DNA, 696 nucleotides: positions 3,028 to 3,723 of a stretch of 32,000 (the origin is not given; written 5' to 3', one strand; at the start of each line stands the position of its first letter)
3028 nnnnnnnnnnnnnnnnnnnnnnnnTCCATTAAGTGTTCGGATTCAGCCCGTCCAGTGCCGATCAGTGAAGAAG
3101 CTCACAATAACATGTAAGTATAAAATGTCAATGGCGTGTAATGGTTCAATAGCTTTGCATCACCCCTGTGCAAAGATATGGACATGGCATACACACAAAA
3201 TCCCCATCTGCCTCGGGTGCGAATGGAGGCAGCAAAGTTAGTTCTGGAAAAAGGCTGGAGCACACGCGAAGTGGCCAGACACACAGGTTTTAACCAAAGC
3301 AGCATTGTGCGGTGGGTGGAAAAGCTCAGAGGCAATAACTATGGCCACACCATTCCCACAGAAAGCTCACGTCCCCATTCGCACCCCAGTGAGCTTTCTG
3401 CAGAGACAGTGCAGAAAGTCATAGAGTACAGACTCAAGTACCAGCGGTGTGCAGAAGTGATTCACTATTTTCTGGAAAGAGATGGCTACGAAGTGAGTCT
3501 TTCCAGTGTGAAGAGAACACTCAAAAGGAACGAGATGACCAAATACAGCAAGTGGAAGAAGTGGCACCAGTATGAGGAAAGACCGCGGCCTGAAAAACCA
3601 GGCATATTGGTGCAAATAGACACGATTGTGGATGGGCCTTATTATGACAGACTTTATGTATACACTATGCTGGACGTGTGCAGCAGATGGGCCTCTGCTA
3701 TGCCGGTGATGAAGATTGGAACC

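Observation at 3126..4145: Every left terminus of the 935-bp IS sits exactly 5 bp from a TTGA(C/T)N hexamer that acts as the -35 box of an outward-facing promoter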

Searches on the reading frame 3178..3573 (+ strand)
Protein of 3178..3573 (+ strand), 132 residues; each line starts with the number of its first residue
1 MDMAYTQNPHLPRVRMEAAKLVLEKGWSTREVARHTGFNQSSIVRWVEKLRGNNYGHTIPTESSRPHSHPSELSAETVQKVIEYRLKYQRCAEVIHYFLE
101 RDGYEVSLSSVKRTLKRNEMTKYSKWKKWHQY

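Call 38: search_protein_families(library=pfam, proteins=[window:3178-3573:+], max_evalue=10)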
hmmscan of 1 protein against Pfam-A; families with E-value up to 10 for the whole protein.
seq(132 aa): 16 families
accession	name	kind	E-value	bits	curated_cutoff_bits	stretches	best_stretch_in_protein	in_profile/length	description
PF13384.12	HTH_23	-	2.5e-08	33.9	24.6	1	13-49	5-40/50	Homeodomain-like domain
PF01527.26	HTH_Tnp_1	-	1.6e-06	28.7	24.1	1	14-53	11-50/75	Transposase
PF13565.12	HTH_32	-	5.2e-05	24.1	33.7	1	44-115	3-73/73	Homeodomain-like domain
PF13518.12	HTH_28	-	0.00038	20.9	25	1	15-52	2-38/52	Helix-turn-helix domain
PF06056.18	Terminase_5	-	0.0011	19.3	20.3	1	17-51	5-38/58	Putative ATPase subunit of terminase (gpP-like)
PF13551.12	HTH_29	-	0.0058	17.1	28.1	1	15-51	1-37/64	Winged helix-turn helix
PF13011.12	LZ_Tnp_IS481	-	0.007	17.1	22.2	1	20-83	19-81/85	leucine-zipper of insertion element IS481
PF12833.13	HTH_18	-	0.013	16.2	33.6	1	11-49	28-68/80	Helix-turn-helix domain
PF13022.12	HTH_Tnp_1_2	-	0.015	15.8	27.9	1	11-49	8-49/122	Helix-turn-helix of insertion element transposase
PF13560.12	HTH_31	-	0.029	15.1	27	1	19-46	13-34/64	Helix-turn-helix domain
PF08281.18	Sigma70_r4_2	-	0.029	14.5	25.7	1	10-43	10-43/54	Sigma-70, region 4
PF13936.12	HTH_38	-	0.029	14.5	27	1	15-47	10-41/44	Helix-turn-helix domain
PF13542.12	HTH_Tnp_ISL3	-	0.029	14.3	27.4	1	14-48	16-48/51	Helix-turn-helix domain of transposase family ISL3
PF13730.12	HTH_36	-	0.11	12.7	25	1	28-55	27-54/55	Helix-turn-helix domain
PF16509.11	KORA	-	0.15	12.8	26.7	1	16-76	20-80/84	TrfB plasmid transcriptional repressor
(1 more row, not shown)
